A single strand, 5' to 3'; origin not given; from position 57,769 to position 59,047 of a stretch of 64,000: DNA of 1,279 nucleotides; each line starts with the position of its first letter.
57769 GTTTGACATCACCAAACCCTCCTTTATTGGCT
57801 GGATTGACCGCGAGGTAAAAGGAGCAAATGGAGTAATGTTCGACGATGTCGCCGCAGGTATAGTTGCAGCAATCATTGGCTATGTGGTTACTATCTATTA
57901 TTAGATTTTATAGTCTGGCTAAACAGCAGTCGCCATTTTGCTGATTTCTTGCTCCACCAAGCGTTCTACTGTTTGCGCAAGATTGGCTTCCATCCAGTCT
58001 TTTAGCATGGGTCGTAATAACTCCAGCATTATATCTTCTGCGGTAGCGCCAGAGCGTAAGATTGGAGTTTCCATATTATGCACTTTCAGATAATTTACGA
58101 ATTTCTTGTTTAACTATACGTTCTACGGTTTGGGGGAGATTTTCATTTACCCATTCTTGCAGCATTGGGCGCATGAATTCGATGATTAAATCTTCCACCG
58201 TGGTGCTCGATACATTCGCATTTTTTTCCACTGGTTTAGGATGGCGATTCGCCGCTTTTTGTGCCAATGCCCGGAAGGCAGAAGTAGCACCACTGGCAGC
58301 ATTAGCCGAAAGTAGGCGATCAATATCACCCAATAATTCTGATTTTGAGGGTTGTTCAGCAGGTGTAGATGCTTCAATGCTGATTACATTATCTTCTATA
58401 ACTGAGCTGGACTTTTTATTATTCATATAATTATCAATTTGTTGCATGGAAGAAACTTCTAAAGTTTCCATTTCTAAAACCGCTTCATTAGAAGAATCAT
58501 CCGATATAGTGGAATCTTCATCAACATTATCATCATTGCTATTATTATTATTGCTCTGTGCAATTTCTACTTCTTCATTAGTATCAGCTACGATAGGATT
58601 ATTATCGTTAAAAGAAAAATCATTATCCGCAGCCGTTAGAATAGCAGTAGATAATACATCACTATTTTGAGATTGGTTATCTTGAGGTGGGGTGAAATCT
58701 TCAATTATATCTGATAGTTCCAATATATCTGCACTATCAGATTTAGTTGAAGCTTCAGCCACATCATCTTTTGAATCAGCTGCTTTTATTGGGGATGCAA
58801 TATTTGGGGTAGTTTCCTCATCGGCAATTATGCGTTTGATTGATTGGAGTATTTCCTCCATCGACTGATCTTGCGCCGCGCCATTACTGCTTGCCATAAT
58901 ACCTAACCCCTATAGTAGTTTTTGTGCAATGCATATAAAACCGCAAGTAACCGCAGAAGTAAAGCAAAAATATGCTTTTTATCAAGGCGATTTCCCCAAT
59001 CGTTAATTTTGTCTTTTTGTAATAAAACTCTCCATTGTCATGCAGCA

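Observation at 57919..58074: Hidden mini-gene: a 51-aa stand-alone PopZ C-terminal (oligomerisation) domain encoded 1 nt downstream of popZ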

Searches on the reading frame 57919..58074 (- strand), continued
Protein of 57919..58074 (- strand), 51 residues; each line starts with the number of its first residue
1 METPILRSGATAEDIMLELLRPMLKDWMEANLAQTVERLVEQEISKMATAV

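Call 38: find_related_loci(query=A3, collection=genome_contigs, flank=3000)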
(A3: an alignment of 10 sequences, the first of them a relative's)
Query A3 (51 aa) in genome_contigs; peptide patterns used: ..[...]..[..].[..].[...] (x = any residue, [..] = any of these).
600 stretches matched a pattern (row limit reached: there are more); 571 encode a relative of the query (tblastn E <= 1e-3); the best 80 are kept; 80 distinct loci.
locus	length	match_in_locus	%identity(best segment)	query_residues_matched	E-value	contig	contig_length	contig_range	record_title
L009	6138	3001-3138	65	3-48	9e-17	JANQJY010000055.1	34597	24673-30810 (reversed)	MAG: Rickettsiales bacterium isolate PL25a_bin.132 k99_77733, whole genome shotgun sequence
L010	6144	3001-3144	60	2-49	1e-15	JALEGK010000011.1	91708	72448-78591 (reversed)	MAG: Rickettsiales bacterium isolate CC_bin32 k97_29428, whole genome shotgun sequence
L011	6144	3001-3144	50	1-48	1e-14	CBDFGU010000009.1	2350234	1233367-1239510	MAG: Rickettsiales bacterium isolate 65efd935-89ef-4d18-82de-10c37dfece6b genome assembly, contig: chromosome_2, whole g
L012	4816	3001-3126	60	6-47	2e-14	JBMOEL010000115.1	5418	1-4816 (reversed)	MAG: Rickettsiales bacterium isolate Deming_bin.116 contig52490, whole genome shotgun sequence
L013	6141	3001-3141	53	2-48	8e-14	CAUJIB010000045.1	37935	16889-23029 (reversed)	MAG: Pseudomonadota bacterium isolate KLAP23 genome assembly, contig: KLAP23_106434, whole genome shotgun sequence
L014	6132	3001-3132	61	8-51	1e-13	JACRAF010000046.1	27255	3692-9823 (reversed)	MAG: Devosia nanyangense isolate NC_groundwater_1586_Pr3_B-0.1um_66_15 SR-2_scaffold_141_2573045, whole genome shotgun s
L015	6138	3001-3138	54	3-48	1e-13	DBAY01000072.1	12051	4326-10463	MAG TPA_asm: Alphaproteobacteria bacterium UBA998 UBA998_contig_280, whole genome shotgun sequence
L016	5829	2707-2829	61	8-48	2e-13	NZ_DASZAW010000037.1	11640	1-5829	MAG: Devosia sp. isolate SMAG_U6398 k141_2618, whole genome shotgun sequence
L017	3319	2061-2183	61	8-48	2e-13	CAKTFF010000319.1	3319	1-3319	MAG: uncultured Devosia sp. isolate REFINED_METABAT215_TOP10_CONTIGS_1500_ASSEMBLY_K77_MERGED__Hadza_MoBio_hadza-E-H_A_1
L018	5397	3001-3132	61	5-48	2e-13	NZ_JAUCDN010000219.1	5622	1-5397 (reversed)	MAG: Devosia sp. isolate R32x_41d_il_Bin2.20 NODE_4570_length_5622_cov_5.430932, whole genome shotgun sequence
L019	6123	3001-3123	61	8-48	3e-13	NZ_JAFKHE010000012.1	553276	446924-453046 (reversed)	MAG: Devosia sp. isolate SCN18_30_10_14_R3_P_66_71 SCN18_30_10_14_R3_P_scaffold_36, whole genome shotgun sequence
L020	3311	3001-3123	63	8-48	3e-13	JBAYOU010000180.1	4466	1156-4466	MAG: Parvibaculum sp. isolate SO_2016_LW2_121 scaffold46645_LW138R_2016, whole genome shotgun sequence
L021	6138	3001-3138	50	3-48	3e-13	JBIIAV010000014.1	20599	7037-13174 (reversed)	MAG: Rickettsiales bacterium isolate ME2000-06-06pf_3300042549_group1_bin80 Rohwer_bin1995_scaffold_646_c2, whole genome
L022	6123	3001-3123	61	8-48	4e-13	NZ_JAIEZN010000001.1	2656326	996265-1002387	Devosia aquimaris strain CJK-A8-3 NODE_1_length_2656326_cov_175.27, whole genome shotgun sequence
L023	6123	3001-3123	59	8-48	5e-13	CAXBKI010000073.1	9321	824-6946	MAG TPA_asm: uncultured Devosia sp. isolate ERR2762133_binner13_Refined_18 genome assembly, contig: ERZ3422154.4098, who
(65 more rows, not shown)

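Call 65: predict_structure(alignment_id=A4)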
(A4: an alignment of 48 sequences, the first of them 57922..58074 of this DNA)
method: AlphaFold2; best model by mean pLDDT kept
length: 51 residues; sequences in the alignment: 48
mean_pLDDT: 85.7   pTM: 0.49
mean pLDDT of the five models: 85.7, 85.2, 85.2, 84.4, 83.2
residues with pLDDT >= 90: 35; 70-90: 5; 50-70: 9; < 50: 2
segments of 3 or more residues with pLDDT < 50: none
pLDDT, mean of each block of 10 residues (from residue 1): 56 90 96 95 94 68
secondary structure, 60 per line:
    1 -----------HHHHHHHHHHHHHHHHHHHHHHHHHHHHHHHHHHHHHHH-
elements in order: H12-50

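Call 68: search_protein_families(library=ncbifam, proteins=[window:57922-58074:-], max_evalue=0.01)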
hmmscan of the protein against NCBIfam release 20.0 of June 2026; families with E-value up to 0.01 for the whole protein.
window:57922-58074:- (51 aa): 1 family
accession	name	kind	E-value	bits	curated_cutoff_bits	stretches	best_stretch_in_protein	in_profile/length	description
NF052660.1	PopZ_fam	subfamily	3e-13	51.3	125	1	7-48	125-166/167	PopZ family protein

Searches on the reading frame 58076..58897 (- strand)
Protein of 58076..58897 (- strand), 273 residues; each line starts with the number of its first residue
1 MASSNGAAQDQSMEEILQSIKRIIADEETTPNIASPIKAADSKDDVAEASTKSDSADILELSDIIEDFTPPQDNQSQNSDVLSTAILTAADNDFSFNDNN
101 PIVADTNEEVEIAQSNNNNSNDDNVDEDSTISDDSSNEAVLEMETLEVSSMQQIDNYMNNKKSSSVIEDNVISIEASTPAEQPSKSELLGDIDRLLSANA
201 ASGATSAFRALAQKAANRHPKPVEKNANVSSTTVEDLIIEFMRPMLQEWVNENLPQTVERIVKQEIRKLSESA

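Call 3: search_protein_families(library=pfam, proteins=[window:58076-58897:-], max_evalue=1)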
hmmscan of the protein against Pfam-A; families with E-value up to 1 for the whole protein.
window:58076-58897:- (273 aa): 1 family
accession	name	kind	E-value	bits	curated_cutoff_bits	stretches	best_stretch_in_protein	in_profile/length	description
PF10691.14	DUF2497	-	7.2e-20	71.7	27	1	193-270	1-74/75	Protein of unknown function (DUF2497)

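Call 24: find_related_loci(query=A2, collection=genome_contigs, flank=4000)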
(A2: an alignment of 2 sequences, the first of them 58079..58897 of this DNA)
Query A2 (273 aa) in genome_contigs; peptide patterns used: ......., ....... (x = any residue, [..] = any of these).
128 stretches matched a pattern, but none encodes a relative of the query by tblastn (E <= 1e-3).

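Call 26: find_homologous_proteins(query=window:58079-58897:-, max_evalue=0.00001)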
Query window:58079-58897:- (273 aa): 236 proteins with E <= 0.00001 among 1384 candidates; the best 120 are listed.
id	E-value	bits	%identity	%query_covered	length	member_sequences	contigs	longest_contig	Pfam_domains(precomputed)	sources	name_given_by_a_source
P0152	3.4e-158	543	100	100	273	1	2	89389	PF10691.15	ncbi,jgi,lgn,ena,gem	-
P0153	1.2e-144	498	92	100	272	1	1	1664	PF10691.15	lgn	-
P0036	8.2e-73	263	60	100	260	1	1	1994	PF10691.15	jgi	-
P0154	1.4e-22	99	45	33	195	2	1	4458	PF10691.15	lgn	-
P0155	1.8e-22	99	46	33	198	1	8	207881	PF10691.15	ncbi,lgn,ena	-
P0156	5.9e-22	97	59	15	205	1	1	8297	PF10691.15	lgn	-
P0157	1.4e-21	96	41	42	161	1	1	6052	PF10691.15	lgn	-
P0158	4.8e-21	94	47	33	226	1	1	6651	PF10691.15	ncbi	-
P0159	2.0e-20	92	48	32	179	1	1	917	PF10691.15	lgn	-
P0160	5.3e-20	90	45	36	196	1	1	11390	PF10691.15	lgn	-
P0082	5.4e-20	90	43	31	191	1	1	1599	PF10691.15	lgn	-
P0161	1.6e-19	89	45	32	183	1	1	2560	PF10691.15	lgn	-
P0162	1.8e-19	89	48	30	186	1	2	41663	PF10691.15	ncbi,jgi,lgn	jgi:cell pole-organizing protein PopZ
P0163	1.9e-19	89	40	40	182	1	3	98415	PF10691.15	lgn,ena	-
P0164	2.0e-19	89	45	31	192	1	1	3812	PF10691.15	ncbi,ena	-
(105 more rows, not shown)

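Call 27: find_encoding_contigs(protein=P0153, flank=10000)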
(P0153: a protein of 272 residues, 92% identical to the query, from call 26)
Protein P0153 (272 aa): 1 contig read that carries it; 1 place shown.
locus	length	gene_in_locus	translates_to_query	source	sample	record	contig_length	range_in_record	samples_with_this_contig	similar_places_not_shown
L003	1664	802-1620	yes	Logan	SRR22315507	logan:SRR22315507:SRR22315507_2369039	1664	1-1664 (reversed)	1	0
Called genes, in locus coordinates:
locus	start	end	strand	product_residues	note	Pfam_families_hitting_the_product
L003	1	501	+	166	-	?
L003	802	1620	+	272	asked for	PF10691:DUF2497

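Call 31: find_encoding_contigs(protein=P0245, flank=5000)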
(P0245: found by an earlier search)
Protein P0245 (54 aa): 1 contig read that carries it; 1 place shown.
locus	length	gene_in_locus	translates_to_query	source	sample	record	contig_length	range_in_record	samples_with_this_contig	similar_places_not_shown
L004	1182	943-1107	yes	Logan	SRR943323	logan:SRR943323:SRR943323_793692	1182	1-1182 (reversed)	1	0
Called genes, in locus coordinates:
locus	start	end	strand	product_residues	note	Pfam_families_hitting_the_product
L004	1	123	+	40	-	?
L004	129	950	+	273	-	PF10691:DUF2497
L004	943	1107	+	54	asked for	PF10691:DUF2497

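Call 41: search_solved_structures(query=window:58079-58897:-, max_evalue=1)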
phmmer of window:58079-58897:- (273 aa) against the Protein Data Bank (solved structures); distinct sequences matched with E-value up to 1: 0.

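Call 68: search_protein_families(library=ncbifam, proteins=[window:58079-58897:-], max_evalue=0.01)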
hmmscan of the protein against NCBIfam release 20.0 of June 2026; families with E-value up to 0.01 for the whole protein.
window:58079-58897:- (273 aa): 1 family
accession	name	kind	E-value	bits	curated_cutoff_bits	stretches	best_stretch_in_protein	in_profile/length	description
NF052660.1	PopZ_fam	subfamily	1.6e-26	94.5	125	2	102-270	14-166/167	PopZ family protein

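Call 73: predict_structure(alignment_id=A5)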
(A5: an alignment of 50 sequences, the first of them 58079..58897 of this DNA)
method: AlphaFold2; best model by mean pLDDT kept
length: 273 residues; sequences in the alignment: 50
mean_pLDDT: 60.4   pTM: 0.24
mean pLDDT of the five models: 60.4, 59.9, 59.1, 58.9, 56.0
residues with pLDDT >= 90: 39; 70-90: 50; 50-70: 52; < 50: 132
segments of 3 or more residues with pLDDT < 50: 31-77, 82-136, 140-146, 163-171, 175-177, 225-230
pLDDT, mean of each block of 10 residues (from residue 1): 69 91 77 44 41 44 42 42 42 43 40 42 44 45 49 55 46 47 69 70 86 78 52 81 93 95 95 88
secondary structure, 60 per line:
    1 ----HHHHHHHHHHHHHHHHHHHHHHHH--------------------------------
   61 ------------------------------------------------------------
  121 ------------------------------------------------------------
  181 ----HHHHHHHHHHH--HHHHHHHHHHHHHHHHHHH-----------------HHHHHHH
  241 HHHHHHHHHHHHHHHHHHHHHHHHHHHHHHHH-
elements in order: H5-28 H185-195 H198-216 H234-272
